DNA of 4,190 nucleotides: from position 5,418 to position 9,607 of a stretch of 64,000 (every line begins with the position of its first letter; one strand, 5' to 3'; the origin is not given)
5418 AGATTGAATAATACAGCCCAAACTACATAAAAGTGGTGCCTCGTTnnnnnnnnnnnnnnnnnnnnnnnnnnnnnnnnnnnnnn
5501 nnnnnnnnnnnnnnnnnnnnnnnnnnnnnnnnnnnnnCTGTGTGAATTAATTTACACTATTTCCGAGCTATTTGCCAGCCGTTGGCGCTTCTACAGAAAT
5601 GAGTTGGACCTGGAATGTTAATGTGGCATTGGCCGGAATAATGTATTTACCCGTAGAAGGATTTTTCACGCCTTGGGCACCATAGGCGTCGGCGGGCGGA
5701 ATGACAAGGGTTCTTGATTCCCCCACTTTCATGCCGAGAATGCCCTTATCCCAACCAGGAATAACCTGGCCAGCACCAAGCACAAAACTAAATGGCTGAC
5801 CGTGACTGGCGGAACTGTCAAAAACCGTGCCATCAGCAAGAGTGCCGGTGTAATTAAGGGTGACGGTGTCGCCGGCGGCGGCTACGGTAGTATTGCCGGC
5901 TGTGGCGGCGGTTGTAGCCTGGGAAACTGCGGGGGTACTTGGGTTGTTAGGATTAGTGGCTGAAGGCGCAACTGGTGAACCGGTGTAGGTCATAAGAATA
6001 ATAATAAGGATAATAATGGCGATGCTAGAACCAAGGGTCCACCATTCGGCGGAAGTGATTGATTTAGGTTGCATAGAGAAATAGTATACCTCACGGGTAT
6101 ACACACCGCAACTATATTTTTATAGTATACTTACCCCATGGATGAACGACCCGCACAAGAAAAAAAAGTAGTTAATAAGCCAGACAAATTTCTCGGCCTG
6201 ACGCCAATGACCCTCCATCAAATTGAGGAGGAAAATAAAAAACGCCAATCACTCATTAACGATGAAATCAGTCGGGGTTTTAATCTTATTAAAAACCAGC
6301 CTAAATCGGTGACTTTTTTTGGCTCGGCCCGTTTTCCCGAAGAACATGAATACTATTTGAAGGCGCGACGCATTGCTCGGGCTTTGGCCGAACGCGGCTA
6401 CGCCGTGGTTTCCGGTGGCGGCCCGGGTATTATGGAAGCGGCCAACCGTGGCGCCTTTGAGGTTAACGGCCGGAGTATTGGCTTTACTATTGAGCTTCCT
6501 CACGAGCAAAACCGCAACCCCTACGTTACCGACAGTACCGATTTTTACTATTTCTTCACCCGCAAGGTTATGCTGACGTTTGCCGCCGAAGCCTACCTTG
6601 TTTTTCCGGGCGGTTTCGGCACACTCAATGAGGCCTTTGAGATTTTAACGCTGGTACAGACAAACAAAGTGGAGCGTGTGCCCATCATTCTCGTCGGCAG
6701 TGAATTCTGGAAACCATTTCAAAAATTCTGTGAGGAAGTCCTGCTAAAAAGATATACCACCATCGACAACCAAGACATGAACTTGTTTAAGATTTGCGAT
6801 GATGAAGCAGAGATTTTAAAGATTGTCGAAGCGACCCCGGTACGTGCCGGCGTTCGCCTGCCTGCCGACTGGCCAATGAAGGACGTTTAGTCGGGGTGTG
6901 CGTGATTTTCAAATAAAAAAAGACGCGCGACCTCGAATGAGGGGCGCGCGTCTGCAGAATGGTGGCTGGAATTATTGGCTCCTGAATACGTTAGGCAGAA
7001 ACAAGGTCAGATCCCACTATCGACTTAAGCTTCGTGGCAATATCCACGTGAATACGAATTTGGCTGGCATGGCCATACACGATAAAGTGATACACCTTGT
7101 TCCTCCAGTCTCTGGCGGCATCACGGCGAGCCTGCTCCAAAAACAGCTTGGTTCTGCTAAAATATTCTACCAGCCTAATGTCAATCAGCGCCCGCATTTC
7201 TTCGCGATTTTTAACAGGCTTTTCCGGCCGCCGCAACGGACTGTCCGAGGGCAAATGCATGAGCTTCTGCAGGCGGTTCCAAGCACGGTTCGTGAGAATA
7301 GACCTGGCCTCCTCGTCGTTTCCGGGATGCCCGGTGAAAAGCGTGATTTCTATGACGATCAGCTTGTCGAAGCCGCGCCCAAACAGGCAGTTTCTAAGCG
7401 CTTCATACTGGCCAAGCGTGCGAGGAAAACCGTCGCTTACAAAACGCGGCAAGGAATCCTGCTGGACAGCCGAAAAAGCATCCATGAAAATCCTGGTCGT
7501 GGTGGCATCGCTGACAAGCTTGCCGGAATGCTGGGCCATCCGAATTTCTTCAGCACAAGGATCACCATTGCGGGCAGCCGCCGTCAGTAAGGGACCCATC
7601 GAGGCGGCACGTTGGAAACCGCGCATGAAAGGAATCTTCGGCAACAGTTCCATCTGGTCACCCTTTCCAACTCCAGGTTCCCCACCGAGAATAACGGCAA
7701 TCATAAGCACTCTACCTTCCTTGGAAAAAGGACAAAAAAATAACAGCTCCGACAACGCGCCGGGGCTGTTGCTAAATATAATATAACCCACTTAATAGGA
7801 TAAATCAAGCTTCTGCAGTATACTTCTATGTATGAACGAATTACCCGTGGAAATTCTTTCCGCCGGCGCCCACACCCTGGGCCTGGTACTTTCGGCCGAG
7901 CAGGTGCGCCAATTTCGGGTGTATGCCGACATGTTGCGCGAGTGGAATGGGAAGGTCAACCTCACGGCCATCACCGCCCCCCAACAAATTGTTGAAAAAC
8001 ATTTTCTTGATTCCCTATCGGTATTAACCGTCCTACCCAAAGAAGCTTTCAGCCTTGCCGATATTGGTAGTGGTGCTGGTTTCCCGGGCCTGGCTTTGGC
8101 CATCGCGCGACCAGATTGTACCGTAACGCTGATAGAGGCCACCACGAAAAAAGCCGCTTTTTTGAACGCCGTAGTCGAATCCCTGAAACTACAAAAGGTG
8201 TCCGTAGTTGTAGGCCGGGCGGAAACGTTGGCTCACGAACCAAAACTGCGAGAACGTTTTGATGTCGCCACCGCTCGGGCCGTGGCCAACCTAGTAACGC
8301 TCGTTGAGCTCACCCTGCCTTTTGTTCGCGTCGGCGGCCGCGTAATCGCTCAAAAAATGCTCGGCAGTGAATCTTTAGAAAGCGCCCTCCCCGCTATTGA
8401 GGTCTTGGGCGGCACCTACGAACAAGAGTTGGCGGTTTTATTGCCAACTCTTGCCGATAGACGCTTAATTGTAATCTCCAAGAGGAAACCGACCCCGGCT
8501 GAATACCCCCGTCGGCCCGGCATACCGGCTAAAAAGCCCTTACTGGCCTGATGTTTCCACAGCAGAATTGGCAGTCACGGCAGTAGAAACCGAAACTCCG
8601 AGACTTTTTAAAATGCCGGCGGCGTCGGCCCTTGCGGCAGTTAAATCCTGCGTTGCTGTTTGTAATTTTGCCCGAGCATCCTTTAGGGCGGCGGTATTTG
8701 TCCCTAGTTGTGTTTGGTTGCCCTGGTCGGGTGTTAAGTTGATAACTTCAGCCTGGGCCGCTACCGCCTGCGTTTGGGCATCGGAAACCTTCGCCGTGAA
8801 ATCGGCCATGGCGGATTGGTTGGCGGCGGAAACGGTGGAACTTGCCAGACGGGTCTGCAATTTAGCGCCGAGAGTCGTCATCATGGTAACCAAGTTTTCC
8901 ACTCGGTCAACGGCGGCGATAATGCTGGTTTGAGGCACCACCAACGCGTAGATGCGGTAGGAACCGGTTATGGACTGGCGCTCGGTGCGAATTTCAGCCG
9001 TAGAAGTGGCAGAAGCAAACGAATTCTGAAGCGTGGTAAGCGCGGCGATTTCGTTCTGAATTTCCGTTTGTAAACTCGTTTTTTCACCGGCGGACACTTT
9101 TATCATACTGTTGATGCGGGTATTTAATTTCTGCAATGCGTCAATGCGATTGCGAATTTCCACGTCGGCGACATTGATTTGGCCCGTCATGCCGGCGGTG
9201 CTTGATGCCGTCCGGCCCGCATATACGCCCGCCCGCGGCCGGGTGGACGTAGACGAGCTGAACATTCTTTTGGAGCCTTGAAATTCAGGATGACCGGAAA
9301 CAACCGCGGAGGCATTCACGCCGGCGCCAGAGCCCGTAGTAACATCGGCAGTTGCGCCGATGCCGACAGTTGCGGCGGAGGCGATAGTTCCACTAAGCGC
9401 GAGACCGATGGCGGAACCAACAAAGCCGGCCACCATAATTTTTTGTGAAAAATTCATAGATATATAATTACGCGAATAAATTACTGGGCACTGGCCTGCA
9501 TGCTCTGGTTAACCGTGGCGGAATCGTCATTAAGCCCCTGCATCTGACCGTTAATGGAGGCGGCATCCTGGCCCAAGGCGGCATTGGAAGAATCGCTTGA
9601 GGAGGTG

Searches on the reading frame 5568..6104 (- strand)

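Call 8: search_protein_families(library=pfam, proteins=[window:5568-6104:-], max_evalue=0.001)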
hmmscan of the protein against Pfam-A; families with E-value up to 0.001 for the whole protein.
window:5568-6104:- (178 aa): 1 family
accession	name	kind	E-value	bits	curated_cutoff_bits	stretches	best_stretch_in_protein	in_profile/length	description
PF00254.34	FKBP_C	-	5e-34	117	21.1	1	75-169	5-94/94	FKBP-type peptidyl-prolyl cis-trans isomerase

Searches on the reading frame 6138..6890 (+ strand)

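Call 8: search_protein_families(library=pfam, proteins=[window:6138-6890:+], max_evalue=0.001)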
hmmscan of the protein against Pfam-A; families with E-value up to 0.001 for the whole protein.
window:6138-6890:+ (250 aa): 3 families
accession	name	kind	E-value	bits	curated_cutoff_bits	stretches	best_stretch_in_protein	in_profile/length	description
PF03641.19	Lysine_decarbox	-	8e-30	104.2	27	1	99-228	1-129/131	Possible lysine decarboxylase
PF18306.6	LDcluster4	-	3.5e-15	56.3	26.3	1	58-167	4-111/151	SLOG cluster4 family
PF02481.21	DNA_processg_A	-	6.8e-05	22.6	29.6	1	50-116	39-103/212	DNA recombination-mediator protein A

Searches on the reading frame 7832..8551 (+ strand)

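Call 8: search_protein_families(library=pfam, proteins=[window:7832-8551:+], max_evalue=0.001)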
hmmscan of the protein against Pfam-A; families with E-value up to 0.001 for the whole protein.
window:7832-8551:+ (239 aa): 3 families
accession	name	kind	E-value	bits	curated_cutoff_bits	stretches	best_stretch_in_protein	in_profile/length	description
PF02527.21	GidB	-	1.9e-46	158.2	27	1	25-175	2-148/184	rRNA small subunit methyltransferase G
PF13847.12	Methyltransf_31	-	1.1e-06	28.9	27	1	74-162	6-94/145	Methyltransferase domain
PF05175.20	MTS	-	0.00076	19.6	23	0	64-127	23-87/170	Methyltransferase small domain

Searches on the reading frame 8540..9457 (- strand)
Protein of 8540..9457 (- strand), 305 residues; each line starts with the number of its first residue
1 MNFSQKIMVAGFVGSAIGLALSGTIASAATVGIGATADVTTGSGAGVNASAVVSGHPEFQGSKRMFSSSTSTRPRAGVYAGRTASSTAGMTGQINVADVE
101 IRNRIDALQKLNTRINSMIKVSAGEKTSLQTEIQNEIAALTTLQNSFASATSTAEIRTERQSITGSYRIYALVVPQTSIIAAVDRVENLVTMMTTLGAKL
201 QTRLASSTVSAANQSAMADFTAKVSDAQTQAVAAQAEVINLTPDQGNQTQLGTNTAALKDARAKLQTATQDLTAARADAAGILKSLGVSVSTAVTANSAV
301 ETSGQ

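Call 8: search_protein_families(library=pfam, proteins=[window:8540-9457:-], max_evalue=0.001)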
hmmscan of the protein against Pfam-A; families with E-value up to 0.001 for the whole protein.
window:8540-9457:- (305 aa): 0 families

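Call 14: search_protein_families(library=pfam, proteins=[window:8543-9457:-], max_evalue=10)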
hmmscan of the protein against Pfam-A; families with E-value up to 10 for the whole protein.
window:8543-9457:- (305 aa): 6 families
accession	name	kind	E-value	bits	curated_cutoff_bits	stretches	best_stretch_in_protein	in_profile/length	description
PF23041.1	DUF7036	-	0.047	14.7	27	1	106-177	13-83/93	Domain of unknown function (DUF7036)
PF16740.10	SKA2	-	0.25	11.6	30.1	1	236-279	27-71/110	Spindle and kinetochore-associated protein 2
PF09475.16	Dot_icm_IcmQ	-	0.33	10.9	25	1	218-266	109-157/179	Dot/Icm secretion system protein (dot_icm_IcmQ)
PF03938.19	OmpH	-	0.55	10.9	32.4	0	100-163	34-92/141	Outer membrane protein (OmpH-like)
PF11080.13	GhoS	-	0.71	10.4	21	1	240-280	38-76/94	Endoribonuclease GhoS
PF25443.1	ANG-1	-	2.1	9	28.5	1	108-161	37-90/105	ANG-1-like domain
